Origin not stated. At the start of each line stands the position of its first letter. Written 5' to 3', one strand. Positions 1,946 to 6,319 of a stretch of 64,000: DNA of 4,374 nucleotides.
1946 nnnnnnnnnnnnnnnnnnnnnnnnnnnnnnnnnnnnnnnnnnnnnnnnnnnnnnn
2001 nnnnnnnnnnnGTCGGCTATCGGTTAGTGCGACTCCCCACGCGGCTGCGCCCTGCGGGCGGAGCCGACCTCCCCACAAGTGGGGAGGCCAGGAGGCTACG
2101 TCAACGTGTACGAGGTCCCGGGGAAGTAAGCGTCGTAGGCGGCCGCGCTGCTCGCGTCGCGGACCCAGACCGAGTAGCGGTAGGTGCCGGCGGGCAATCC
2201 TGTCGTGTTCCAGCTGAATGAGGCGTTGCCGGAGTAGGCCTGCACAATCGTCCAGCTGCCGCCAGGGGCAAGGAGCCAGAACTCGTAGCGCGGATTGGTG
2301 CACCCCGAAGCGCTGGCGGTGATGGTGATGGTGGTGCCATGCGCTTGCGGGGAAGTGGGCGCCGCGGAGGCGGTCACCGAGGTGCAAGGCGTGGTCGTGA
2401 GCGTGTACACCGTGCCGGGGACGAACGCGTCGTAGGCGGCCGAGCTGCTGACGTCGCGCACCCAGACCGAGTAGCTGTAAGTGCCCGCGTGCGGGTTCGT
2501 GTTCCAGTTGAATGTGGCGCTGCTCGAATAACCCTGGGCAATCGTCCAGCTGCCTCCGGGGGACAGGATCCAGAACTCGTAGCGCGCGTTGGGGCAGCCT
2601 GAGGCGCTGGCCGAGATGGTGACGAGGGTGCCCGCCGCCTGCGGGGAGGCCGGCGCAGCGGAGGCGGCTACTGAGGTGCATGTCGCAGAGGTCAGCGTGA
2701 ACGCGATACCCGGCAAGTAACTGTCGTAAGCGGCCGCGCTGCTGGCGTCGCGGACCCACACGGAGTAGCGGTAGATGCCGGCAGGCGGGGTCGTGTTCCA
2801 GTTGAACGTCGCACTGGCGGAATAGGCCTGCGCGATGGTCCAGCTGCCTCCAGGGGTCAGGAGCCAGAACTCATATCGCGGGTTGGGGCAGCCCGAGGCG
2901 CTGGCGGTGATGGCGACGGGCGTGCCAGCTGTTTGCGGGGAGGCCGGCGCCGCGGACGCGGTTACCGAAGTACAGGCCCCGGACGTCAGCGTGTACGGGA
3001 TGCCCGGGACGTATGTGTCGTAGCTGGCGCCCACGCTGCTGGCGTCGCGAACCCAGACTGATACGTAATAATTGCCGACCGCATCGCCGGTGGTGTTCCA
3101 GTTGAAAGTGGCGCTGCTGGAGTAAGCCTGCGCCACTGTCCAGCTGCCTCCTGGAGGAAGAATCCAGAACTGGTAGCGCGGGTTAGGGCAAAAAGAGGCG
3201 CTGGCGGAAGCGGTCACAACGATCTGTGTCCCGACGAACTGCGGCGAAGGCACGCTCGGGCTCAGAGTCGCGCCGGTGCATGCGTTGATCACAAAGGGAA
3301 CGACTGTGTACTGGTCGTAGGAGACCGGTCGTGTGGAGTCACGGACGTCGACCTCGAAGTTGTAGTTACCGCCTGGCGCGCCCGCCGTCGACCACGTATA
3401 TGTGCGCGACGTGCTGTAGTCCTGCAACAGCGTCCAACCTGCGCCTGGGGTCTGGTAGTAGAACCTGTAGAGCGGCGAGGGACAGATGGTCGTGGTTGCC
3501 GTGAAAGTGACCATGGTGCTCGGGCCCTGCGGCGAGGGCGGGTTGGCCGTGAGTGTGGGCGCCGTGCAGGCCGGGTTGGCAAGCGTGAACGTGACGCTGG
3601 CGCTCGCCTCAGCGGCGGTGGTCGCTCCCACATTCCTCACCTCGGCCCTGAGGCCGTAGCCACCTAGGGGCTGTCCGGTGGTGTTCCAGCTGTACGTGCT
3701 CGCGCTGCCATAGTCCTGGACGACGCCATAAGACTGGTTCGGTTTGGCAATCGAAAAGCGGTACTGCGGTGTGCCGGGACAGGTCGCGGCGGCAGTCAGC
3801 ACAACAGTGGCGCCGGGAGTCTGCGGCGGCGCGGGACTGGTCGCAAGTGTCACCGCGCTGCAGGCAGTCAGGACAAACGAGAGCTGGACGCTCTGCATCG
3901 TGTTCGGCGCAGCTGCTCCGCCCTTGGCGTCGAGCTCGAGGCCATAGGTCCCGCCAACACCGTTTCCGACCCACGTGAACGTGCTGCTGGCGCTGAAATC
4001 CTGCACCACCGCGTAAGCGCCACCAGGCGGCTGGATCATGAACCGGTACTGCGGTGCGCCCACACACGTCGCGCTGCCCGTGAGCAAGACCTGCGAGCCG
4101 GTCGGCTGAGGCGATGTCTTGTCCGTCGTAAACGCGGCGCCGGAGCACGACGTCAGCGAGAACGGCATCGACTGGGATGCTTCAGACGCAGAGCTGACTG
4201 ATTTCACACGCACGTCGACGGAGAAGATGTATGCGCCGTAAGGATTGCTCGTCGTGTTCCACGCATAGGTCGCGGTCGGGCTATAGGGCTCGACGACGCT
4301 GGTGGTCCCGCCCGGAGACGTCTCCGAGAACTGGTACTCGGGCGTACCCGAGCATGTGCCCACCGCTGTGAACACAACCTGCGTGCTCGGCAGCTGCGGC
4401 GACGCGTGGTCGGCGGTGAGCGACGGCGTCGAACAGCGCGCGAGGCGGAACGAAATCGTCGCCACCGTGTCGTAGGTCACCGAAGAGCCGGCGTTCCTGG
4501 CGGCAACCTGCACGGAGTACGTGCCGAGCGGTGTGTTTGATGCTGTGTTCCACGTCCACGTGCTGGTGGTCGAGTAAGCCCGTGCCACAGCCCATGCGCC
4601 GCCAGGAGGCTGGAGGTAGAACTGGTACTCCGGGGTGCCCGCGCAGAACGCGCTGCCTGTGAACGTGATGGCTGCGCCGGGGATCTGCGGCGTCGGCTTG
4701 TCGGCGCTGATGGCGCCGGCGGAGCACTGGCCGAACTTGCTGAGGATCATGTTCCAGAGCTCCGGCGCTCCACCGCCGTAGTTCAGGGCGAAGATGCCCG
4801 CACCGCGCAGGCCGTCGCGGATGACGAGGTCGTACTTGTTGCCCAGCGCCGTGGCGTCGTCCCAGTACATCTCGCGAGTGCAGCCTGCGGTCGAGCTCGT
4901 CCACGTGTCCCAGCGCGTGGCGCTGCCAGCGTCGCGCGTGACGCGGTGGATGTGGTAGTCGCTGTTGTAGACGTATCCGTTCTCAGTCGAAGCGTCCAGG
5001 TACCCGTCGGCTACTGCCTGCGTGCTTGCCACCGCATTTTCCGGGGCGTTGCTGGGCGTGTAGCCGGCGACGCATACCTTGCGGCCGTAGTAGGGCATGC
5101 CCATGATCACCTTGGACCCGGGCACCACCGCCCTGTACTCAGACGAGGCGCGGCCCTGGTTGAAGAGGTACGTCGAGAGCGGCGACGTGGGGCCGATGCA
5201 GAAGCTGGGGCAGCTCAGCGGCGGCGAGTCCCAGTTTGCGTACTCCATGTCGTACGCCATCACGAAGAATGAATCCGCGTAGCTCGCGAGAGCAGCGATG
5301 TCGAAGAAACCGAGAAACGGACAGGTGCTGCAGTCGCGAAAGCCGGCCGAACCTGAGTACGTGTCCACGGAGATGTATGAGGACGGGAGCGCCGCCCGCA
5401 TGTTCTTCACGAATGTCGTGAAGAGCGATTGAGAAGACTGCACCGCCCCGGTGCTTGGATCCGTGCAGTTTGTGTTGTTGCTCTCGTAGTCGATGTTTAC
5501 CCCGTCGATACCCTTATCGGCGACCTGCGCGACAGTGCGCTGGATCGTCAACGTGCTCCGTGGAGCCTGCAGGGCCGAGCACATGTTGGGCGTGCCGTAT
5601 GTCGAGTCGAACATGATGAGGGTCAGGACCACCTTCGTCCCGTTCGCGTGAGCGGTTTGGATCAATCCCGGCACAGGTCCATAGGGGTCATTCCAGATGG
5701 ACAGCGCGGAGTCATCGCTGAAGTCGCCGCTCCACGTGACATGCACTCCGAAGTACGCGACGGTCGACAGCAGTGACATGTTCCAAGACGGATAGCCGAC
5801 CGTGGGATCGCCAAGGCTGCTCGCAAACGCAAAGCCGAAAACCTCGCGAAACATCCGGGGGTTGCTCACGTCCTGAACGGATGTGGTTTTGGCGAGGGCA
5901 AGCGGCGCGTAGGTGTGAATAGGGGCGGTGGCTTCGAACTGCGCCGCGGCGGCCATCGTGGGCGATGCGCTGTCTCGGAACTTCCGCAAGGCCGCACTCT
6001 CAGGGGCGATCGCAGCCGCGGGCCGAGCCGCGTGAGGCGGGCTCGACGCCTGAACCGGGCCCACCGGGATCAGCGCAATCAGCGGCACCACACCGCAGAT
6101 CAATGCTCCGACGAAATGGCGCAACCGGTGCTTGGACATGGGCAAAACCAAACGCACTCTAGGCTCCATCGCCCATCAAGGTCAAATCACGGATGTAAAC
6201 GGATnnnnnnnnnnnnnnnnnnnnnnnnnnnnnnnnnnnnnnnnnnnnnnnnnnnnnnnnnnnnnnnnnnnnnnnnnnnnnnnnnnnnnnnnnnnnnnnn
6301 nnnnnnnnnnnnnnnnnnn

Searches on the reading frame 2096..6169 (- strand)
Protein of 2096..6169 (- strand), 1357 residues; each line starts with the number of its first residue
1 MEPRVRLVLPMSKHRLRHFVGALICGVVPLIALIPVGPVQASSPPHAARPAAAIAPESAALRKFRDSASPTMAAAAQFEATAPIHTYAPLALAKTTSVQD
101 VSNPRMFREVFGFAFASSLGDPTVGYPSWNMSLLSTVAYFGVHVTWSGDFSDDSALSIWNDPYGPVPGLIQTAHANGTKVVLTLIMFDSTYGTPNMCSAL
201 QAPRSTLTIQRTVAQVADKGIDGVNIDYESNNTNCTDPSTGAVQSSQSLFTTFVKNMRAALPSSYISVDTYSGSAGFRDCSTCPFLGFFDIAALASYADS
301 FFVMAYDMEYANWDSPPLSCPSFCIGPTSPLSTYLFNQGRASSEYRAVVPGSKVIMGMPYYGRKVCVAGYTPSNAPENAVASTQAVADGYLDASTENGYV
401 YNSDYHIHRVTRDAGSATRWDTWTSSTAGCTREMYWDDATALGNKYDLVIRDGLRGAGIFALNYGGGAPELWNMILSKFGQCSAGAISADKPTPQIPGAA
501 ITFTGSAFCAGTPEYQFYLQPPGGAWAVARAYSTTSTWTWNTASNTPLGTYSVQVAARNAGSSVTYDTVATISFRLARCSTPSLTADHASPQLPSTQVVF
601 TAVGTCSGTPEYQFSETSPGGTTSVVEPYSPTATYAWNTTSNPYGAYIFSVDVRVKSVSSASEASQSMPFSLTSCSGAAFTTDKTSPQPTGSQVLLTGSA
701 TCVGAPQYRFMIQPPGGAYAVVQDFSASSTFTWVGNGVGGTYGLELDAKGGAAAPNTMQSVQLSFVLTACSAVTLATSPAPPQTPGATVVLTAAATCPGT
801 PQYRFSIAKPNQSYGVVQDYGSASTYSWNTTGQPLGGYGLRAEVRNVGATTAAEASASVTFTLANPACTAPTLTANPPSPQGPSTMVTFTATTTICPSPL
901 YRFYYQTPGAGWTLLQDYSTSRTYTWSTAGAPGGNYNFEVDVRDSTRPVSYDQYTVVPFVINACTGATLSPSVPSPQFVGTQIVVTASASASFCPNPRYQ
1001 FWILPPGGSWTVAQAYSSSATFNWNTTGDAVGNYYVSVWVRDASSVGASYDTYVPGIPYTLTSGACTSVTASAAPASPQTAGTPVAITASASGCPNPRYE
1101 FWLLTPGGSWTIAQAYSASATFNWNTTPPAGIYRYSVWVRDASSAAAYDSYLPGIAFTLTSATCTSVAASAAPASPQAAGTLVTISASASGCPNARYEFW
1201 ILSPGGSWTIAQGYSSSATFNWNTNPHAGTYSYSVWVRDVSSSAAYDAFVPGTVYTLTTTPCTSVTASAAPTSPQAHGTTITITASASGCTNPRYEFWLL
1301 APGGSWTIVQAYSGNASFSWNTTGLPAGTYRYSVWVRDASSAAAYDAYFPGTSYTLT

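Call 4: search_protein_families(library=pfam, proteins=[window:2096-6169:-], max_evalue=0.01)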
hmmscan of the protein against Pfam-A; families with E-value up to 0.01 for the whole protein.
window:2096-6169:- (1357 aa): 5 families
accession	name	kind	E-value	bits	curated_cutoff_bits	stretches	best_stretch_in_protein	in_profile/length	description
PF07495.19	Y_Y_Y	-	3.4e-25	88.2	26.6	2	1291-1347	6-57/65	Y_Y_Y domain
PF00704.34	Glyco_hydro_18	-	5.5e-17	62.8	29.6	1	209-464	94-316/317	Glycosyl hydrolases family 18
PF05409.19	Peptidase_C30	-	9.5e-14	51.8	25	0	1272-1321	49-98/288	Coronavirus endopeptidase C30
PF17957.7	Big_7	-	0.002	19.2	24.1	0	1270-1334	7-70/70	Bacterial Ig domain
PF03644.19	Glyco_hydro_85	-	0.0063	16.5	22.2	1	165-264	39-132/302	Glycosyl hydrolase family 85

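Call 6: search_protein_families(library=ncbifam, proteins=[window:2096-6169:-], max_evalue=0.01)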
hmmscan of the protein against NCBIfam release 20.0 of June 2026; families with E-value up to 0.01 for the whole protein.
window:2096-6169:- (1357 aa): 1 family
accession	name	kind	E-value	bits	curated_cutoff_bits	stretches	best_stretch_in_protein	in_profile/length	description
NF010681.0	PRK14081.1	equivalog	3.7e-38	131.1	842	4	803-1051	128-368/667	triple tyrosine motif-containing protein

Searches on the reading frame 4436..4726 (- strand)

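Call 5: search_protein_families(library=pfam, proteins=[window:4436-4726:-], max_evalue=10)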
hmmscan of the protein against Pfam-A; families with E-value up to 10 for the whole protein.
seq(97 aa): 2 families
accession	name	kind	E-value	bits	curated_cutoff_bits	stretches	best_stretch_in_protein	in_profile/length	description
PF07495.19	Y_Y_Y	-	5.4e-05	23.5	26.6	1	33-94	9-63/65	Y_Y_Y domain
PF24328.1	DUF7498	-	0.056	14.5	27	1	17-81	13-82/97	Domain of unknown function (DUF7498)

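Call 56: search_protein_families(library=ncbifam, proteins=[window:4436-4726:-], max_evalue=1)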
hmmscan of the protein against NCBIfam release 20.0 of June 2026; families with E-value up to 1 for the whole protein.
seq(97 aa): 2 families
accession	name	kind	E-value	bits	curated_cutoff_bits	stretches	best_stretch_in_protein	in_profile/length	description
NF010681.0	PRK14081.1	equivalog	0.0016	16.7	842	1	6-95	294-377/667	triple tyrosine motif-containing protein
NF047923.1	pyridox_DH_SDR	equivalog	0.052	13.1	325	1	17-53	129-165/243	pyridoxal 4-dehydrogenase, SDR-type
